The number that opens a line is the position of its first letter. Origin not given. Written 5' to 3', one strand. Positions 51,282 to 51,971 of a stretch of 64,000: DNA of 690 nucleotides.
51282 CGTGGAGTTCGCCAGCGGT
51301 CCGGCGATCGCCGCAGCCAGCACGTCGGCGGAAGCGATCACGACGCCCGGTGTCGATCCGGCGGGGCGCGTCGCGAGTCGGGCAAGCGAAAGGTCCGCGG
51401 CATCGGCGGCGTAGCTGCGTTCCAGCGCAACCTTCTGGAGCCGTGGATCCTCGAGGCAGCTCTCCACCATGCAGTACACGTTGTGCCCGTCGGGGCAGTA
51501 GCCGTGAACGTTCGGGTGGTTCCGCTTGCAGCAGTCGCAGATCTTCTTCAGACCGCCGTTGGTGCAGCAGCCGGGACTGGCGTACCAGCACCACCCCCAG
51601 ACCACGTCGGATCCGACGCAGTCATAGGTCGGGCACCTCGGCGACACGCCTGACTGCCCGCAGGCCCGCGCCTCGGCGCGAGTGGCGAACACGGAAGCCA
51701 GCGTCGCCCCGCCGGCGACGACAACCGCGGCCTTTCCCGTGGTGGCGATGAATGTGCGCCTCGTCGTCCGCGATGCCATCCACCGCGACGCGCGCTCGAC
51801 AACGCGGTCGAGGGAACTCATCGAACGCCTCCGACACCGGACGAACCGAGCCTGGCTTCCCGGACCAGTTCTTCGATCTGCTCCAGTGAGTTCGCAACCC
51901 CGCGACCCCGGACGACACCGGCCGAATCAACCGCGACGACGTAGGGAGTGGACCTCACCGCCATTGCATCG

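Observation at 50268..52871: Orphan mauE-mauD-mauA-like operon whose light-chain-like product is fused to cell-wall-binding repeats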

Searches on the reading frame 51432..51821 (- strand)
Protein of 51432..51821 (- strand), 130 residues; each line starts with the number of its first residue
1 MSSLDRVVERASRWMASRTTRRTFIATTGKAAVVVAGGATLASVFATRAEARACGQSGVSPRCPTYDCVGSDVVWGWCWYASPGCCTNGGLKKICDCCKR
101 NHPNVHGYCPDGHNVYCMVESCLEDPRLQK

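Call 55: search_protein_representatives(alignment_id=A5)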
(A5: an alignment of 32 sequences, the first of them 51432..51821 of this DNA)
Query: 32 sequences, 130 profile positions. Proteins with E-value up to 0.001 (for the whole library): 76; up to 1e-10: 55; up to 1e-30: 37. The best 76 are listed.
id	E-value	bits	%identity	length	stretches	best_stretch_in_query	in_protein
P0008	5.3e-67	240.0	-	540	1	1-129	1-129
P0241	3.5e-66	237.4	-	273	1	1-129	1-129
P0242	1.7e-64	231.9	-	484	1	4-129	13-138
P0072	5.7e-63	227.0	-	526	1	5-130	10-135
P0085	1.3e-62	225.8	-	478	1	2-130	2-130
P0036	2.0e-62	225.3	-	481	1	1-129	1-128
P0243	2.2e-62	225.1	-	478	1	1-129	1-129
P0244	7.8e-62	223.3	-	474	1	2-129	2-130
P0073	3.0e-61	221.4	-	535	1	1-129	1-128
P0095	1.9e-60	218.9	-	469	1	3-129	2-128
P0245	2.4e-60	218.5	-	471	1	6-128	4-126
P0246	6.9e-60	217.0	-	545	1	2-129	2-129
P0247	7.7e-60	216.9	-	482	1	6-129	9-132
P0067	1.1e-59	216.3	-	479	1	3-129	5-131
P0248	3.8e-59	214.6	-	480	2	3-129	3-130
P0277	3.4e-17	78.9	-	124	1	4-123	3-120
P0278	8.6e-17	77.7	-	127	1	3-123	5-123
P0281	4.4e-16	75.3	-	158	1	3-123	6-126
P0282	1.2e-15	73.9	-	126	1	3-118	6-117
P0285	1.8e-13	66.9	-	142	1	3-124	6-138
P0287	8.3e-11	58.3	-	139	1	2-123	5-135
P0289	5.4e-08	49.2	-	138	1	3-121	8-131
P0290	2.0e-07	47.3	-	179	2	4-65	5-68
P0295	2.5e-05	40.6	-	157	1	4-124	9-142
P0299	8.1e-05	38.9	-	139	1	4-107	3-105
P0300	1.1e-04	38.6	-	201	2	12-77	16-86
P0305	3.1e-04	37.0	-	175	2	5-67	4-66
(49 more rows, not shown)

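Call 57: search_protein_families(library=pfam, proteins=[P0277, P0278, P0281, P0285, P0287, P0295, P0290, P0300, P0299, P0305], max_evalue=1)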
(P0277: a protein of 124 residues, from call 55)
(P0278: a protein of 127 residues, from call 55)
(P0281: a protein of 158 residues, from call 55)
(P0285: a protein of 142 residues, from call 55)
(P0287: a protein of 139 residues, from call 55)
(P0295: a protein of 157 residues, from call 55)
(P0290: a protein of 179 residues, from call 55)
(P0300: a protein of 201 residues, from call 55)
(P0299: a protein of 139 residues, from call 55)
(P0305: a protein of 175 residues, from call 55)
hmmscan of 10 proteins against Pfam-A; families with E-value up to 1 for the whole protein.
P0277 (124 aa): 1 family
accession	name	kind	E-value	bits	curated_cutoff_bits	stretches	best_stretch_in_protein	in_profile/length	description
PF03827.18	Orexin_rec2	-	0.15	12.5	25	0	8-26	6-24/57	Orexin receptor type 2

P0278 (127 aa): 0 families

P0281 (158 aa): 0 families

P0285 (142 aa): 0 families

P0287 (139 aa): 0 families

P0295 (157 aa): 0 families

P0290 (179 aa): 1 family
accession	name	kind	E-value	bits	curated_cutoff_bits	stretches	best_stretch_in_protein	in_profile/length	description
PF08402.16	TOBE_2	-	0.093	13.3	21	1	10-51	13-53/76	TOBE domain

P0300 (201 aa): 1 family
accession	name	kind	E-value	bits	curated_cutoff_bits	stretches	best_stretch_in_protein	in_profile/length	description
PF20173.3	ZnF_RZ-type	-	0.051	13.6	27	1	148-170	8-30/54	RZ type zinc finger domain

P0299 (139 aa): 0 families

P0305 (175 aa): 1 family
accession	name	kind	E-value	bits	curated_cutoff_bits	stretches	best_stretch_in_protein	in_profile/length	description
PF05681.19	Fumerase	-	4.1e-40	138.3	25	1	73-172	169-268/270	Fumarate hydratase (Fumerase)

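Call 58: search_protein_families(library=ncbifam, proteins=[P0277, P0278, P0281, P0285, P0287, P0295, P0290, P0300, P0299, P0305], max_evalue=1)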
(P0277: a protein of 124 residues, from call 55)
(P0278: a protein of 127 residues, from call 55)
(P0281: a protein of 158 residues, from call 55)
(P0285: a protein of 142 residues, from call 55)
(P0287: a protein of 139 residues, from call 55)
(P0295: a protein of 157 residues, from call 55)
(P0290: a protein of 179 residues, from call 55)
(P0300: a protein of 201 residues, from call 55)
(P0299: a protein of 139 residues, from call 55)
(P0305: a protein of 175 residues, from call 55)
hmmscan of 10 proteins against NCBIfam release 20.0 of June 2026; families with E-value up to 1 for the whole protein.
P0277 (124 aa): 2 families
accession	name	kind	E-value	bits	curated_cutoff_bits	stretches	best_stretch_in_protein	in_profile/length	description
TIGR01409.1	TAT_signal_seq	domain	0.0017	18.7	16.7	1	19-50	2-29/29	twin-arginine translocation signal domain-containing protein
TIGR02659.1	TTQ_MADH_Lt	equivalog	0.0024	17.7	196.85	1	3-40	7-41/186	methylamine dehydrogenase (amicyanin) small subunit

P0278 (127 aa): 0 families

P0281 (158 aa): 1 family
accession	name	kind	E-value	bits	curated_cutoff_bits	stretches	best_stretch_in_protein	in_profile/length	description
TIGR02659.1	TTQ_MADH_Lt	equivalog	4.7e-05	23.3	196.85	1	6-119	6-108/186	methylamine dehydrogenase (amicyanin) small subunit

P0285 (142 aa): 2 families
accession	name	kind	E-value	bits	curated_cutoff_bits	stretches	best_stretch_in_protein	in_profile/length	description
NF038009.1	TatB_1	subfamily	0.035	14.4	100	1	22-52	14-44/70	twin-arginine translocation system-associated protein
TIGR01409.1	TAT_signal_seq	domain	0.76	10.3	16.7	0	23-54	2-29/29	twin-arginine translocation signal domain-containing protein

P0287 (139 aa): 1 family
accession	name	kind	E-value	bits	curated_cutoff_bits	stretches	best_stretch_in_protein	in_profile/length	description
TIGR02659.1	TTQ_MADH_Lt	equivalog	0.00058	19.8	196.85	1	5-45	5-43/186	methylamine dehydrogenase (amicyanin) small subunit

P0295 (157 aa): 0 families

P0290 (179 aa): 2 families
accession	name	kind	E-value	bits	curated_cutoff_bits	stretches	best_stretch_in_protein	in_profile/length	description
TIGR01409.1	TAT_signal_seq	domain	0.081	13.3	16.7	1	22-45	3-29/29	twin-arginine translocation signal domain-containing protein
TIGR02659.1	TTQ_MADH_Lt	equivalog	0.21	11.4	196.85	1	5-38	7-40/186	methylamine dehydrogenase (amicyanin) small subunit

P0300 (201 aa): 0 families

P0299 (139 aa): 2 families
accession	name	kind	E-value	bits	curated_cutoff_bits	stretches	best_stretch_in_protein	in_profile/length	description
TIGR02659.1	TTQ_MADH_Lt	equivalog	0.00073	19.4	196.85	1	3-35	7-39/186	methylamine dehydrogenase (amicyanin) small subunit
TIGR01409.1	TAT_signal_seq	domain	0.0044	17.3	16.7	1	18-42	1-23/29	twin-arginine translocation signal domain-containing protein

P0305 (175 aa): 7 families
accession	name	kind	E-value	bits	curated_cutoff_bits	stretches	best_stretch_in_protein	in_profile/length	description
NF004885.0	PRK06246.1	equivalog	8e-40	136.8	276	1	73-173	177-277/279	fumarate hydratase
TIGR00722.1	ttdA_fumA_fumB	subfamily_domain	7.7e-37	126.9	100.65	1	74-174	172-272/273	hydrolyase, tartrate alpha subunit/fumarate domain protein, Fe-S type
NF006084.0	PRK08230.1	equivalog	3.3e-27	95.3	365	1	73-172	185-284/303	L(+)-tartrate dehydratase subunit alpha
NF011920.0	PRK15391.1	subfamily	8.1e-07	27.7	1094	1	74-169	220-322/548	class I fumarate hydratase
NF011919.0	PRK15390.1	equivalog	3.2e-06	25.6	1105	1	74-169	220-322/548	class I fumarate hydratase FumA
NF011921.0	PRK15392.1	equivalog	0.00061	18.5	1060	1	74-169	219-321/550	class I fumarate hydratase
TIGR01409.1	TAT_signal_seq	domain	0.0029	17.9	16.7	1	18-47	1-26/29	twin-arginine translocation signal domain-containing protein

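Call 59: find_encoding_contigs(protein=P0281, flank=5000, max_places=3)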
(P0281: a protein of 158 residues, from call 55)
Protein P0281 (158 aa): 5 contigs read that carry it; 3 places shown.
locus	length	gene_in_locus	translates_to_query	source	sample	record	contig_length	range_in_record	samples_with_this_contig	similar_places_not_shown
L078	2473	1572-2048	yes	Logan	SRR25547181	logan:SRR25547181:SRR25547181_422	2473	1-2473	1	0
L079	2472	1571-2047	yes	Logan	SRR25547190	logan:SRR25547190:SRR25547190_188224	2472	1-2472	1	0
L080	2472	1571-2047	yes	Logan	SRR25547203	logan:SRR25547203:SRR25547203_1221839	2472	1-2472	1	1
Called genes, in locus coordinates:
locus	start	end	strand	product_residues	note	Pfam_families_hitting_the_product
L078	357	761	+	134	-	PF07291:MauE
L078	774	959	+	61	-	-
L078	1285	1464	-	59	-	-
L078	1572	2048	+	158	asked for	-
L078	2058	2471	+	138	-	?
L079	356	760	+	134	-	PF07291:MauE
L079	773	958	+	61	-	-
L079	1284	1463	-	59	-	-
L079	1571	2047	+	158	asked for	-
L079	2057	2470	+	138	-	?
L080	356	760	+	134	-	PF07291:MauE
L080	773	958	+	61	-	-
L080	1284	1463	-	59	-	-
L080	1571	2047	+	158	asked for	-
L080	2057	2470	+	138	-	?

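Call 60: find_encoding_contigs(protein=P0290, flank=5000, max_places=3)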
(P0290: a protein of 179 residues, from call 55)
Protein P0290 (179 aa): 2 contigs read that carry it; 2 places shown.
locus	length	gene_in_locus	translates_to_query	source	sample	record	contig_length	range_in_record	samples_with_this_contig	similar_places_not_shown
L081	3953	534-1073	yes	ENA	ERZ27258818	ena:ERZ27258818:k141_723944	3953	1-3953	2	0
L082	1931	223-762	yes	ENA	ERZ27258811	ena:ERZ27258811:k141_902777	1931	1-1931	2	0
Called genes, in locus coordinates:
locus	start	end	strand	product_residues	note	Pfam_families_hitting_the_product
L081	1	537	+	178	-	?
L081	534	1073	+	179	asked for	-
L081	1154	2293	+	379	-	PF07291:MauE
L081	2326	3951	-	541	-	?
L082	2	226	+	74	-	?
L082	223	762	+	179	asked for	-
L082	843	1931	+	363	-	?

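Call 61: find_encoding_contigs(protein=P0277, flank=5000, max_places=3)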
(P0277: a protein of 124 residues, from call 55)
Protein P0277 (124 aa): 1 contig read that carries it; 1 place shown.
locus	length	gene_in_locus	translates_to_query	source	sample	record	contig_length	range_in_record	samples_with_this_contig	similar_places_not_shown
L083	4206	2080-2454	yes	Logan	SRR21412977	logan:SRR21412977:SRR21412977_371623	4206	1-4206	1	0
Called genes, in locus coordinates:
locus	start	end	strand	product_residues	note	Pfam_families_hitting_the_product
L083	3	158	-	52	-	?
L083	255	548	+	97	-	-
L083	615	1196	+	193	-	PF07291:MauE, PF13564:DoxX_2 (weak)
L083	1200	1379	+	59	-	-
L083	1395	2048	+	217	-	-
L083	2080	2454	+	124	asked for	-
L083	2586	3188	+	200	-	-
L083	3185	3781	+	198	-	-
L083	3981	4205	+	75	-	?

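Call 64: search_protein_families(library=ncbifam, proteins=[L083:2586-3188:+, L081:1154-2293:+, L078:2058-2471:+, L083:1395-2048:+, L083:3185-3781:+], max_evalue=1)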
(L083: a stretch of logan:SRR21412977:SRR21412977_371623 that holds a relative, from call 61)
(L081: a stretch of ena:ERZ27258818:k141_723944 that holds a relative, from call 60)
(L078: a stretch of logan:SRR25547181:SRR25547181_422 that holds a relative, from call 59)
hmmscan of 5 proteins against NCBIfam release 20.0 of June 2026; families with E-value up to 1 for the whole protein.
L083:2586-3188:+ (200 aa): 0 families

L081:1154-2293:+ (379 aa): 0 families

L078:2058-2471:+ (138 aa): 0 families

L083:1395-2048:+ (217 aa): 1 family
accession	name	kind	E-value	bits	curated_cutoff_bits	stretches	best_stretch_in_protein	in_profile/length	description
TIGR02661.1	MauD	equivalog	5.7e-27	94.4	188.6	1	10-180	4-175/189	methylamine dehydrogenase accessory protein MauD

L083:3185-3781:+ (198 aa): 0 families

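Call 65: search_protein_families(library=pfam, proteins=[L083:2586-3188:+, L081:1154-2293:+, L078:2058-2471:+, L083:1395-2048:+, L083:3185-3781:+], max_evalue=1)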
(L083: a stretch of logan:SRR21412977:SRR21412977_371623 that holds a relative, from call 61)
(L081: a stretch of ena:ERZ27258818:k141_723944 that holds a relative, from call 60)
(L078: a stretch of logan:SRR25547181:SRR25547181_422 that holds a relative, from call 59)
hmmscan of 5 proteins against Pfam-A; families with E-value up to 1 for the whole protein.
L083:2586-3188:+ (200 aa): 1 family
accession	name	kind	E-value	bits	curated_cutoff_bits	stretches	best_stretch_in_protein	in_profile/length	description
PF13386.12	DsbD_2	-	0.0015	18.9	24.9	1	25-191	49-197/199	Cytochrome C biogenesis protein transmembrane region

L081:1154-2293:+ (379 aa): 1 family
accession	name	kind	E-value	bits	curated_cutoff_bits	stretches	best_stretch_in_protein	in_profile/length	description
PF07291.16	MauE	-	4.2e-22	79.2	27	1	208-327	8-126/128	Methylamine utilisation protein MauE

L078:2058-2471:+ (138 aa): 1 family
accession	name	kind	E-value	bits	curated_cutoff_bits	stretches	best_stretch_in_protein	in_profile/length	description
PF16013.10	DUF4781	-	0.76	9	27.9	1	14-74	79-138/310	Domain of unknown function (DUF4781)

L083:1395-2048:+ (217 aa): 2 families
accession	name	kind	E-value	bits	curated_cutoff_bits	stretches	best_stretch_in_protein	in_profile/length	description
PF13098.12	Thioredoxin_2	-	0.006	17.3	27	1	75-172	4-97/104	Thioredoxin-like domain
PF13192.12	Thioredoxin_3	-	0.01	16.3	24.8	1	125-180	22-75/76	Thioredoxin domain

L083:3185-3781:+ (198 aa): 1 family
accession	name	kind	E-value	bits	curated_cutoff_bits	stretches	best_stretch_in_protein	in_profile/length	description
PF14030.11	DUF4245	-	0.18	12.2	30.1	0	33-120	34-103/165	Protein of unknown function (DUF4245)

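Call 82: search_solved_structures(query=A5, max_evalue=10, show_alignments=2)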
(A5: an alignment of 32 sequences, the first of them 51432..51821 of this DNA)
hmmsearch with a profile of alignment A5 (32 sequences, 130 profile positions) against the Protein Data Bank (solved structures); distinct sequences matched with E-value up to 10: 8.
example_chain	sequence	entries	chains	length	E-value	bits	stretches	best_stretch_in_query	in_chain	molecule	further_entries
3c75_L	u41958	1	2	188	0.011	19.1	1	3-122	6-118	Methylamine dehydrogenase light chain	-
9spj_i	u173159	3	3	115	0.37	14.1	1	23-62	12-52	60S ribosomal protein L34-B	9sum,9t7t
4ktm_A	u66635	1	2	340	1.6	12.1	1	15-72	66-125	3-oxoacyl-[ACP] synthase III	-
4ku3_A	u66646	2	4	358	1.7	12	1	15-72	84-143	3-oxoacyl-[ACP] synthase III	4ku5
5i5m_A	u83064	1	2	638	3.2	11.1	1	18-57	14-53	Nitrous-oxide reductase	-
5i5i_A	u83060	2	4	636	3.3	11.1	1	18-57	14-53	Nitrous-oxide reductase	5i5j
3zxb_A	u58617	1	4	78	3.5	11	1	82-119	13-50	SINGLE INSULIN-LIKE GROWTH FACTOR-BINDING DOMAIN PROTEIN-1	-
3zxc_A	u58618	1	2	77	4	10.8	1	82-119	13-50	SINGLE INSULIN-LIKE GROWTH FACTOR-BINDING DOMAIN PROTEIN-1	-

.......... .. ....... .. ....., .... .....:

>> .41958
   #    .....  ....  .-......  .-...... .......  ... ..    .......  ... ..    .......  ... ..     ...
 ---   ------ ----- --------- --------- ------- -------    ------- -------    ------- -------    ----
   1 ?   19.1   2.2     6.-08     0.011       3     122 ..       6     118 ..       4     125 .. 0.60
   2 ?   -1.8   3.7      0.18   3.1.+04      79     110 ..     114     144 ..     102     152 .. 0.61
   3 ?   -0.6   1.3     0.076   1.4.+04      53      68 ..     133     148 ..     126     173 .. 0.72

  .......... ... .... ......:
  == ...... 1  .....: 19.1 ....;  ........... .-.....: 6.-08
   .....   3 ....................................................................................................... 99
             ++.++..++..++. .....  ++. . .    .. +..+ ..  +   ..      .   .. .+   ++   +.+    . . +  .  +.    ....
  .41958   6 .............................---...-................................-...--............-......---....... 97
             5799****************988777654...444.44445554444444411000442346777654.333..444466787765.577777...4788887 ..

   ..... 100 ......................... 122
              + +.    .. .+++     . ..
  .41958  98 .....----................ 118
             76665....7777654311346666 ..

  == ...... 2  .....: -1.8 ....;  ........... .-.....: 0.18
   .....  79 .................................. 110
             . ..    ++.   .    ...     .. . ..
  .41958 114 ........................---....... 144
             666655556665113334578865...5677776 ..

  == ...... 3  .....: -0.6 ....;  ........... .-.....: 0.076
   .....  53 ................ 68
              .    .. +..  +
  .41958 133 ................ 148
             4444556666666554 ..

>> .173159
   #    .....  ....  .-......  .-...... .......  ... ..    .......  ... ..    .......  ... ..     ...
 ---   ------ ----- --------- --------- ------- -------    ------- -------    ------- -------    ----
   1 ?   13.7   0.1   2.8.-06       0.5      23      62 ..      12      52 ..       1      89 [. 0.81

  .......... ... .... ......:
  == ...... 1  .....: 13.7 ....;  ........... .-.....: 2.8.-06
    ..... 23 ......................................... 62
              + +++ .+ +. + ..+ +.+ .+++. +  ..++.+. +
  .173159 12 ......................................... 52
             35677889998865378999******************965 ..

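Call 91: search_protein_families(library=ncbifam, alignment_id=A5, max_evalue=0.1)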
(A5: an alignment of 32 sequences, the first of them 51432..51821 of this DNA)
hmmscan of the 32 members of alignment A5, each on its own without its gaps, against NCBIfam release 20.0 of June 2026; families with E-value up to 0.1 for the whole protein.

A. member 1, window:51432-51821:- (130 aa): 1 family
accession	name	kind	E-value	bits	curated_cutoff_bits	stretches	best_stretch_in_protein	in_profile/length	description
TIGR02659.1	TTQ_MADH_Lt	equivalog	0.00034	20.5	196.85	1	3-115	6-107/186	methylamine dehydrogenase (amicyanin) small subunit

B. families by the number of members that match (of 32 scanned): 7 families
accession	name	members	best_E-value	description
TIGR01409.1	TAT_signal_seq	17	0.0015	twin-arginine translocation signal domain-containing protein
TIGR02659.1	TTQ_MADH_Lt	13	1.5e-06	methylamine dehydrogenase (amicyanin) small subunit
NF033612.0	AAC_3_VIa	2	0.023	aminoglycoside N-acetyltransferase AAC(3)-VIa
TIGR02811.1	formate_TAT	2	0.034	formate dehydrogenase region TAT target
NF007360.0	PRK09856.1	1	0.032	fructoselysine 3-epimerase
NF011954.0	PRK15425.1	1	0.073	glyceraldehyde-3-phosphate dehydrogenase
NF033633.1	SLATT_2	1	0.096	SLATT domain-containing protein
